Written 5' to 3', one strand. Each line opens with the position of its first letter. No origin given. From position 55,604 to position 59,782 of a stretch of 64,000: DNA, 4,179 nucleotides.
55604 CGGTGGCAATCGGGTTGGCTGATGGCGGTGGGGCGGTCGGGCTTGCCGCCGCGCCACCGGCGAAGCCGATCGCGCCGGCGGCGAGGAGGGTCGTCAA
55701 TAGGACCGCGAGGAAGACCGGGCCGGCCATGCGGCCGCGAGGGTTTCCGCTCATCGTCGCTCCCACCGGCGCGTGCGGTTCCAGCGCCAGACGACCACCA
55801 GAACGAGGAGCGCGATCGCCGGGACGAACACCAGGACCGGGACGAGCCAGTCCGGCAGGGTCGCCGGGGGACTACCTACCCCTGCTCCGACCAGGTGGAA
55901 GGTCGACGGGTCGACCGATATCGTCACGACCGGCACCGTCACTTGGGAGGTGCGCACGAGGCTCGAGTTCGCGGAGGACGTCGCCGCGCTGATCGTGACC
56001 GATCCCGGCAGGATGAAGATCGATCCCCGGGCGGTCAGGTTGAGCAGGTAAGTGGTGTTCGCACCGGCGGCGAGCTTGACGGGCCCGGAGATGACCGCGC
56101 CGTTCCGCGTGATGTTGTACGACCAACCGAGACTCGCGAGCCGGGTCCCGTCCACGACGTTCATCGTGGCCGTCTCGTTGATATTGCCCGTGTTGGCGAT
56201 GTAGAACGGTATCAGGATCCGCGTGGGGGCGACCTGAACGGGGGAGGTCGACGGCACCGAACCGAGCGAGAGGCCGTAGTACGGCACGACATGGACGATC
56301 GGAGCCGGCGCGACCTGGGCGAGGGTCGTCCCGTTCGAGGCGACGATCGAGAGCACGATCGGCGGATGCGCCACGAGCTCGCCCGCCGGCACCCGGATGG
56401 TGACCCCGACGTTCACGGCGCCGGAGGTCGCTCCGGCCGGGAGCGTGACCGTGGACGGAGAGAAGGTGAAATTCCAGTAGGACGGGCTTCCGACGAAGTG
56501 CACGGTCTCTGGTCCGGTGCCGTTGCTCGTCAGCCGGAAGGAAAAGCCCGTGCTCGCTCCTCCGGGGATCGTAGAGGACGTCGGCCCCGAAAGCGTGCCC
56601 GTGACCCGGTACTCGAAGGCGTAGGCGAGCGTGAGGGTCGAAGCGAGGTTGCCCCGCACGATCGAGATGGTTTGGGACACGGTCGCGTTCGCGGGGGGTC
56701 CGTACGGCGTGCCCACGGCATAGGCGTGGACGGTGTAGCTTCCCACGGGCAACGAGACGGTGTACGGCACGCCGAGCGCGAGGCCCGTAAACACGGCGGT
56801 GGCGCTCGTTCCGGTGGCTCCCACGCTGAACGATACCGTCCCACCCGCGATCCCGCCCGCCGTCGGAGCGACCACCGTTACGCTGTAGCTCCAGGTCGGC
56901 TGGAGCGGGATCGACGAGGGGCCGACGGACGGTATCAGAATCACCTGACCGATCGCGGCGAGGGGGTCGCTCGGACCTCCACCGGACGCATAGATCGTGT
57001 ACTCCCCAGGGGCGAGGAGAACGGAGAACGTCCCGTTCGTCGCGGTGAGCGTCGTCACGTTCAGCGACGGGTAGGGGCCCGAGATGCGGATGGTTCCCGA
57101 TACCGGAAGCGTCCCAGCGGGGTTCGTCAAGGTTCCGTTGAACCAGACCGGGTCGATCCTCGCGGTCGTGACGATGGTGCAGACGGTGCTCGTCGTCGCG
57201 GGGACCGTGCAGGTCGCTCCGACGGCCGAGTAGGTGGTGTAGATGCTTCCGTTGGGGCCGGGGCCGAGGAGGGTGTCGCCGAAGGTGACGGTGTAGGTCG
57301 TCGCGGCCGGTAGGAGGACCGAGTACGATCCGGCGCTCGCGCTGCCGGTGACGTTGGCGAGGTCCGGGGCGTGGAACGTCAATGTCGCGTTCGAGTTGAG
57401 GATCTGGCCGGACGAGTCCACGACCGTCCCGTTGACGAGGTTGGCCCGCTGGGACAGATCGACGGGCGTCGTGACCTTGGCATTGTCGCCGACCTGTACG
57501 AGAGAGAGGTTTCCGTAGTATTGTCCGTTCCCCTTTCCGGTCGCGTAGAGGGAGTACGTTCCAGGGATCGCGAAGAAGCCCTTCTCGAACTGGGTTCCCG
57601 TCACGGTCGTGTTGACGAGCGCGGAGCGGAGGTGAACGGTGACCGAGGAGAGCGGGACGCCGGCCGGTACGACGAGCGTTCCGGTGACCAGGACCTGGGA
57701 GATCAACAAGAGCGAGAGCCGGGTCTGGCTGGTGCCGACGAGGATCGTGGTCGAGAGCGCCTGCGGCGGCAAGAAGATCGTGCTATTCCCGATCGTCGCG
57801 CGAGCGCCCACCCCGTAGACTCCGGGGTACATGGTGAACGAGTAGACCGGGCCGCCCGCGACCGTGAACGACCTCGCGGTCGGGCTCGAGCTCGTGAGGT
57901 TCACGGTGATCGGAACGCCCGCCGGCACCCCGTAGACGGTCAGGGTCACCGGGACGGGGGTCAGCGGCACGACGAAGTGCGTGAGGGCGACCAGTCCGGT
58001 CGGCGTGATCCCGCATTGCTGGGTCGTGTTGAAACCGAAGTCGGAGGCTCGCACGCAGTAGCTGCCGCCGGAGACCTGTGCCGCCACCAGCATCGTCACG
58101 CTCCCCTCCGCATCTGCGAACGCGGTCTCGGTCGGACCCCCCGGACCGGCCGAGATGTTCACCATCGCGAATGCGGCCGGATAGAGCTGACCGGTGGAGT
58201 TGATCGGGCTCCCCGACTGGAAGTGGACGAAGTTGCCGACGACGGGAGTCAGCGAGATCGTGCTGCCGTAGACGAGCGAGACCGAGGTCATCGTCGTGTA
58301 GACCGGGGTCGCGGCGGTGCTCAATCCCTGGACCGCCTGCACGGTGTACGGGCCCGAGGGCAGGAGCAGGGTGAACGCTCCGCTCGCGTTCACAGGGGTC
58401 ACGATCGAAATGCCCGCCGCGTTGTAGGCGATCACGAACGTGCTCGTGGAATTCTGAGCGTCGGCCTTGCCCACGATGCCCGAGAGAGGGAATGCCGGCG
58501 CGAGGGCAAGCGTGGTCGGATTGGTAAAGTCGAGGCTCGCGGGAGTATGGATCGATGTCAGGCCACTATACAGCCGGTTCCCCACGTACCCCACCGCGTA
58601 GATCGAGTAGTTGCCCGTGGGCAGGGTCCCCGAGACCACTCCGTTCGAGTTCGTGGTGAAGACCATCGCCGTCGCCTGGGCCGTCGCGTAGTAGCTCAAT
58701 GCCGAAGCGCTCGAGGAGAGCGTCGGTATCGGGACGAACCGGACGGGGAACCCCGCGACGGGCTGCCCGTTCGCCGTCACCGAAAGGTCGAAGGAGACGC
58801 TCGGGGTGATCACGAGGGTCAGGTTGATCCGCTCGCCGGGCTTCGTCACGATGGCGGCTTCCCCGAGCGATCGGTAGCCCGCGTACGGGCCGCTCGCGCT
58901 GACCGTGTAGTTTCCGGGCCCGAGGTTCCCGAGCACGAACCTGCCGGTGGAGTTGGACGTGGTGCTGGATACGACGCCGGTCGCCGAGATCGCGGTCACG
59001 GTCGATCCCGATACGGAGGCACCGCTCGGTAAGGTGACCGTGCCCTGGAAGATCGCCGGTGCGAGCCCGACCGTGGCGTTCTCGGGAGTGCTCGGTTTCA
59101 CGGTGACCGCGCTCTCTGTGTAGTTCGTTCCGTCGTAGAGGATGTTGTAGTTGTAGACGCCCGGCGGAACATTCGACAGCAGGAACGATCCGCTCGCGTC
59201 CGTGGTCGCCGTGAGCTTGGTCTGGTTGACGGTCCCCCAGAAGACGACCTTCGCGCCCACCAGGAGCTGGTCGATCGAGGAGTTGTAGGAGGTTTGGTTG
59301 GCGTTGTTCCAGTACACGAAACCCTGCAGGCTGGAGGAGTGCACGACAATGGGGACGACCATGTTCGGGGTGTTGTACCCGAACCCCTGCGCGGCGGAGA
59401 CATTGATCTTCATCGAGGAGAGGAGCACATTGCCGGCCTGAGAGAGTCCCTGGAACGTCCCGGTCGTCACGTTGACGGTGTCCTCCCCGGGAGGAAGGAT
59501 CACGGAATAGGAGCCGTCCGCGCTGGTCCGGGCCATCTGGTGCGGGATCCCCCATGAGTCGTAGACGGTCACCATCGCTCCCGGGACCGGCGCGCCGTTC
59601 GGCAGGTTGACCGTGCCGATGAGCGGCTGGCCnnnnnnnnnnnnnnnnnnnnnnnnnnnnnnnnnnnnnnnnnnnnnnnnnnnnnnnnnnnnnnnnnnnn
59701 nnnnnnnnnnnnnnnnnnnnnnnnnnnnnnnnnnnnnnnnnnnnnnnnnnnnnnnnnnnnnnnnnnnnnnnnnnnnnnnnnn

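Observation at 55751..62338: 2195-aa AglB/STT3 oligosaccharyltransferase fused to a huge sequon-studded beta-sandwich stalk and a second C-terminal anchor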

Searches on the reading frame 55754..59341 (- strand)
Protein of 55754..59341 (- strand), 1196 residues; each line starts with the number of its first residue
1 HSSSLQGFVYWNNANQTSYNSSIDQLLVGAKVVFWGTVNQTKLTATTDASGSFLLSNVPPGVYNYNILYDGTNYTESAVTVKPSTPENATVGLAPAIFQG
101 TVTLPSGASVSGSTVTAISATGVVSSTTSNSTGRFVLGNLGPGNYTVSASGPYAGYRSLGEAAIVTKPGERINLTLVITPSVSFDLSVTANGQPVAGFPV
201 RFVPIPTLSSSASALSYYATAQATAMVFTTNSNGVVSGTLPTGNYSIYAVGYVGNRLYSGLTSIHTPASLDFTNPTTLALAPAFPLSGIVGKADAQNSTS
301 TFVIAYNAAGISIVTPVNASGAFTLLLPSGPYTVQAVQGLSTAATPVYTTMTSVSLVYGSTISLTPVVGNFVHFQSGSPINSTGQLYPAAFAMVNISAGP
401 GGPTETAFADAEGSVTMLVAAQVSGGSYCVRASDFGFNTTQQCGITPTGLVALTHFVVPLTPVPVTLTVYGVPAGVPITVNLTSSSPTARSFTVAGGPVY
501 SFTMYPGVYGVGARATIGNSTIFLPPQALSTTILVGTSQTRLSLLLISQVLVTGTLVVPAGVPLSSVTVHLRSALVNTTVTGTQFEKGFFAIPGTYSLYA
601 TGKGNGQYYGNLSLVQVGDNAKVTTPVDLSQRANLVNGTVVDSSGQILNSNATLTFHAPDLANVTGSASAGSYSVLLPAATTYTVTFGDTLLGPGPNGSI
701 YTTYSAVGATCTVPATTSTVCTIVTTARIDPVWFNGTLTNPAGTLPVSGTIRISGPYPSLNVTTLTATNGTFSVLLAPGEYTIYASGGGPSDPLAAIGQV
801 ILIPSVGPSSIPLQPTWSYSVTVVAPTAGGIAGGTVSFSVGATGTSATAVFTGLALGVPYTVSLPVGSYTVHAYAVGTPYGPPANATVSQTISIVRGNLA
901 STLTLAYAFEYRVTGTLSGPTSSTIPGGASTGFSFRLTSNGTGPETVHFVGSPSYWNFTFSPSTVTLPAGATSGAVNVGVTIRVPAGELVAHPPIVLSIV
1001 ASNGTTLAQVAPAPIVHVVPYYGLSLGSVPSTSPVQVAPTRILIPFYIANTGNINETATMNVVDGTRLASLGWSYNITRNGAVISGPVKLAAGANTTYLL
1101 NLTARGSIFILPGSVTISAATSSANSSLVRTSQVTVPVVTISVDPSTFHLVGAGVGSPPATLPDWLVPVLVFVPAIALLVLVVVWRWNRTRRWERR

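Call 43: predict_structure(alignment_id=A3)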
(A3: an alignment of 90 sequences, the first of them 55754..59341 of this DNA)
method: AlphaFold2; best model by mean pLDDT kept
length: 1196 residues; sequences in the alignment: 90
mean_pLDDT: 87.9   pTM: 0.62
mean pLDDT of the five models: 87.9, 86.9, 86.8, 86.6, 80.2
residues with pLDDT >= 90: 693; 70-90: 430; 50-70: 48; < 50: 25
segments of 3 or more residues with pLDDT < 50: 270-273, 1148-1162, 1192-1196
pLDDT, mean of each block of 10 residues (from residue 1): 85 85 88 86 90 90 92 91 87 95 91 92 91 93 94 83 92 94 87 86 91 90 91 84 93 94 79 71 97 82 95 94 96 95 83 95 95 92 83 92 92 92 89 91 95 94 93 90 88 90 92 85 85 83 90 93 93 89 93 93 93 92 91 93 84 92 91 93 94 69 89 88 92 92 90 88 93 91 92 91 80 94 82 81 84 91 93 90 89 91 90 90 91 92 90 92 90 83 89 90 87 91 84 79 92 87 91 93 88 85 88 91 75 85 49 38 63 80 74 40
secondary structure, 60 per line:
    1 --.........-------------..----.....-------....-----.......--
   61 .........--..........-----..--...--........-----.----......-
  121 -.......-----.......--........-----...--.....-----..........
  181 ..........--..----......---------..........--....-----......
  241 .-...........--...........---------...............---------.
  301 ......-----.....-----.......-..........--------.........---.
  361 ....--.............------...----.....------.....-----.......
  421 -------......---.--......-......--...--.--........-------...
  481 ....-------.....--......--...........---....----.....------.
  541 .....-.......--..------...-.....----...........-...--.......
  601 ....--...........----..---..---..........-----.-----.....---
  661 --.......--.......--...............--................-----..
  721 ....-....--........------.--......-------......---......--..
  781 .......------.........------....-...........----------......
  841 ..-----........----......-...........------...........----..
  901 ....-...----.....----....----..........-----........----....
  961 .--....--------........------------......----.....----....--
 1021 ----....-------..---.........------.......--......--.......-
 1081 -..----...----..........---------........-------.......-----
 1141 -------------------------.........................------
elements in order (helices of 4 or more, strands of 3 or more residues): E3-11 E31-35 E43-46 E52-58 E61-69 E72-81 E91-93 E96-103 E114-119 E122-128 E134-140 E143-150 E156-158 E161-165 E171-190 E199-204 H214-223 E226-229 E235-241 E243-253 E256-266 E276-290 E300-306 E312-316 E322-328 E330-339 E348-356 E360-364 E367-379 E386-388 E393-397 E404-408 E414-420 E428-433 E440-445 H447-452 E455-457 E463-470 E478-484 E492-496 E499-504 E507-517 E521-524 E529-533 E540-545 E547-553 E568-572 E577-581 H582-587 E589-591 E594-604 E607-617 E632-641 E653-657 E663-669 E672-678 E681-695 E698-713 E719-724 E726-729 E732-739 E749-754 E762-767 E771-776 E779-787 E794-802 E809-812 E814-824 E835-842 E848-855 E860-865 E867-877 E884-894 E899-904 E906-908 E913-917 E922-925 E930-939 E945-952 E957-961 E964-967 E976-983 E996-1001 E1006-1010 E1015-1018 E1025-1028 E1041-1049 E1056-1062 H1065-1070 E1073-1079 E1088-1090 E1095-1104 E1114-1121 E1129-1135 H1166-1190

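Call 47: fold_search(model_id=the predicted structure, library=pdb)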
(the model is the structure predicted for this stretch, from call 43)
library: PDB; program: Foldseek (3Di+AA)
matches with E <= 10: 1769; with E <= 0.001: 136
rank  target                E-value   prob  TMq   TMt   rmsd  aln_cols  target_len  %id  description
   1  9ijj_4G               4.7e-14  1.00  0.09  0.04  123.4      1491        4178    9  In situ structure of the central apparatus in mouse sperm axoneme. (released 2025-06-04)
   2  9ijj_4I               1.5e-12  1.00  0.09  0.04  131.0      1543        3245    8  In situ structure of the central apparatus in mouse sperm axoneme. (released 2025-06-04)
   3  7som_D                4.8e-12  1.00  0.10  0.09  37.8      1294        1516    9  Ciliary C2 central pair apparatus isolated from Chlamydomonas reinhardtii (released 2022-04-13)
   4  9ijj_4H               7.8e-12  1.00  0.10  0.04  132.0      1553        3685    8  In situ structure of the central apparatus in mouse sperm axoneme. (released 2025-06-04)
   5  9ijj_h                9.3e-12  1.00  0.09  0.08  47.4      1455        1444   10  In situ structure of the central apparatus in mouse sperm axoneme. (released 2025-06-04)
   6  3pvm_B                7.4e-11  1.00  0.08  0.08  43.8      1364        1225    9  Structure of Complement C5 in Complex with CVF (released 2011-01-19)
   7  9fx2                  2.7e-10  1.00  0.10  0.10  35.0      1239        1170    8  Structure of methylamine activated CD109 (released 2025-03-19)
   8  7sqc_O0               4.1e-10  1.00  0.09  0.10  63.1      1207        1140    9  Ciliary C1 central pair apparatus isolated from Chlamydomonas reinhardtii (released 2022-04-13)
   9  6tav_B                6.4e-10  1.00  0.10  0.09  36.4       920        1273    9  Crystal structure of endopeptidase-induced alpha2-macroglobulin (released 2021-05-12)
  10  3prx_B                7.0e-10  0.99  0.07  0.07  40.6      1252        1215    9  Structure of Complement C5 in Complex with CVF and SSL7 (released 2011-01-19)
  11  9ijj_O                8.0e-10  0.99  0.08  0.08  102.0      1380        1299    8  In situ structure of the central apparatus in mouse sperm axoneme. (released 2025-06-04)
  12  8b0g_A                8.3e-10  1.00  0.10  0.10  33.5      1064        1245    9  2C9, C5b9-CD59 structure (released 2023-02-22)
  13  9ba4_A                8.7e-10  0.99  0.07  0.08  55.0      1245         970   11  Full-length cross-linked Contactin 2 (CNTN2) (released 2024-07-17)
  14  6tav_D                2.0e-09  1.00  0.10  0.10  35.1      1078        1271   10  Crystal structure of endopeptidase-induced alpha2-macroglobulin (released 2021-05-12)
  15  8s3o_A                2.4e-09  1.00  0.09  0.09  33.3      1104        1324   10  Structure of native human CD109 (released 2025-03-05)
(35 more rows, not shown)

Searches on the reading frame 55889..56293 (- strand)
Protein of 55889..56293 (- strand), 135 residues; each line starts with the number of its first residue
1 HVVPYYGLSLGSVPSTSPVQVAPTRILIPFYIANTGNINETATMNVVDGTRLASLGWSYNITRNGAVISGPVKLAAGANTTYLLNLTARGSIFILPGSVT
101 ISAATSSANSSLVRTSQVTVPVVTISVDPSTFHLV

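Call 66: search_protein_families(library=pfam, proteins=[window:55889-56293:-], max_evalue=1)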
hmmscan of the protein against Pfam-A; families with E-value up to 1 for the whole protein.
window:55889-56293:- (135 aa): 0 families

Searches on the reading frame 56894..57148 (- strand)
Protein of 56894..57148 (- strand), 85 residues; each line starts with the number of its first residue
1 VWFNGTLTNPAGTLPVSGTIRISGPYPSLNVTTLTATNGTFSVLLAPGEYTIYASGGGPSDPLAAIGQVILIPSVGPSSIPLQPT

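Call 65: search_protein_families(library=pfam, proteins=[window:56894-57148:-], max_evalue=1)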
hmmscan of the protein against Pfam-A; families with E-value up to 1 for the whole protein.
window:56894-57148:- (85 aa): 1 family
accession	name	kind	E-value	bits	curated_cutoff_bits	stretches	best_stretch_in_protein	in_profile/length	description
PF13620.12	CarboxypepD_reg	-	1.9e-05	25.4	32.3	1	4-58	3-58/82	Carboxypeptidase regulatory-like domain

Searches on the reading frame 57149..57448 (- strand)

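Call 65: search_protein_families(library=pfam, proteins=[window:57149-57448:-], max_evalue=1)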
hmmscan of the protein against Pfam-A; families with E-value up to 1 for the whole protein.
window:57149-57448:- (100 aa): 1 family
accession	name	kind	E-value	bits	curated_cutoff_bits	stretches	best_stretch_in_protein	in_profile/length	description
PF13620.12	CarboxypepD_reg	-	0.0027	18.4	32.3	1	5-56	2-54/82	Carboxypeptidase regulatory-like domain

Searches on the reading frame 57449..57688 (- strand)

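Call 65: search_protein_families(library=pfam, proteins=[window:57449-57688:-], max_evalue=1)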
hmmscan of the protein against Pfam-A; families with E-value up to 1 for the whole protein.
window:57449-57688:- (80 aa): 1 family
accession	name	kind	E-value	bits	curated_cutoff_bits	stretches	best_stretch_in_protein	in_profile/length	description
PF13620.12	CarboxypepD_reg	-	0.00059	20.6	32.3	1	1-72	2-77/82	Carboxypeptidase regulatory-like domain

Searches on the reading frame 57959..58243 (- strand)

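Call 65: search_protein_families(library=pfam, proteins=[window:57959-58243:-], max_evalue=1)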
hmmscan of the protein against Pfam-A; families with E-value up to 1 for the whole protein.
window:57959-58243:- (95 aa): 1 family
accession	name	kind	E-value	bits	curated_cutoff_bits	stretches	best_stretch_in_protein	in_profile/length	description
PF13620.12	CarboxypepD_reg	-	0.0015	19.2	32.3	1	22-80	13-68/82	Carboxypeptidase regulatory-like domain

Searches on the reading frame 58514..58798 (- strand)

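Call 65: search_protein_families(library=pfam, proteins=[window:58514-58798:-], max_evalue=1)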
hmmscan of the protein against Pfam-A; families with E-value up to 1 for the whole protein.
window:58514-58798:- (95 aa): 2 families
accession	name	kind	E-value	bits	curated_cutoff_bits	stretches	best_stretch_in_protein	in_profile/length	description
PF10670.15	DUF4198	-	0.00047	20.8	34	1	3-61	149-197/209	Domain of unknown function (DUF4198)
PF02369.22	Big_1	-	0.012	16.2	34.9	1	8-64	27-71/93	Bacterial Ig-like domain (group 1)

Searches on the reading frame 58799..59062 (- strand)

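Call 65: search_protein_families(library=pfam, proteins=[window:58799-59062:-], max_evalue=1)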
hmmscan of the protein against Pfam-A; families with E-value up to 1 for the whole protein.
window:58799-59062:- (88 aa): 4 families
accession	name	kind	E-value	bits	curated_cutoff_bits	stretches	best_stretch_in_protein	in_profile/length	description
PF13620.12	CarboxypepD_reg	-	3.3e-14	53.4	32.3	1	6-83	3-79/82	Carboxypeptidase regulatory-like domain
PF13715.12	CarbopepD_reg_2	-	0.00024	21.5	32.2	1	6-82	2-73/88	CarboxypepD_reg-like domain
PF17210.9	SdrD_B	-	0.00031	21.3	29.7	1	16-60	23-68/112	SdrD B-like domain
PF17802.7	SpaA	-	0.0032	18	23.1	1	19-68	18-70/91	Prealbumin-like fold domain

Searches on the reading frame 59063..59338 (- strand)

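Call 65: search_protein_families(library=pfam, proteins=[window:59063-59338:-], max_evalue=1)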
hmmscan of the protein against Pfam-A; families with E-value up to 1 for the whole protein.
window:59063-59338:- (92 aa): 6 families
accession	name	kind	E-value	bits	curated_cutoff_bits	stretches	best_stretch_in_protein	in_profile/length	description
PF13620.12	CarboxypepD_reg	-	6.3e-10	39.7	32.3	1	24-91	12-80/82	Carboxypeptidase regulatory-like domain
PF09430.16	EMC7_beta-sandw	-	1.6e-06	28.8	26.6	1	38-88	17-67/122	ER membrane protein complex subunit 7, beta-sandwich domain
PF13715.12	CarbopepD_reg_2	-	2.1e-05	24.9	32.2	1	24-87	12-71/88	CarboxypepD_reg-like domain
PF17210.9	SdrD_B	-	0.0013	19.4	29.7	1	9-76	7-73/112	SdrD B-like domain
PF14686.12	fn3_3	-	0.002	18.3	24.4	1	39-83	24-70/75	Polysaccharide lyase family 4, domain II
PF17802.7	SpaA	-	0.045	14.3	23.1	1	37-63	26-55/91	Prealbumin-like fold domain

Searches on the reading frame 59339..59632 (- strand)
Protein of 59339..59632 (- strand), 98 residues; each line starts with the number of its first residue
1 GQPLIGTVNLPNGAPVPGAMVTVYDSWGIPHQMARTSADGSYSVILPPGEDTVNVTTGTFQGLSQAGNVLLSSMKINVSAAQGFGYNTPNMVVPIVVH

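Call 65: search_protein_families(library=pfam, proteins=[window:59339-59632:-], max_evalue=1)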
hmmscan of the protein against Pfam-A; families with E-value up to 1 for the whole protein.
window:59339-59632:- (98 aa): 5 families
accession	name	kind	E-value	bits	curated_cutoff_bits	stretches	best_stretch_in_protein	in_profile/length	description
PF13620.12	CarboxypepD_reg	-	3.4e-10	40.6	32.3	1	6-65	4-64/82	Carboxypeptidase regulatory-like domain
PF17936.7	Big_6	-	0.0087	16.7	27.6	1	13-52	19-58/83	Bacterial Ig domain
PF13715.12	CarbopepD_reg_2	-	0.021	15.3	32.2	1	6-65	3-60/88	CarboxypepD_reg-like domain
PF11974.14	bMG3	-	0.065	13.6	34.9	1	7-44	19-56/103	Bacterial alpha-2-macroglobulin MG3 domain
PF17210.9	SdrD_B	-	0.11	13.2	29.7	1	14-59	22-68/112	SdrD B-like domain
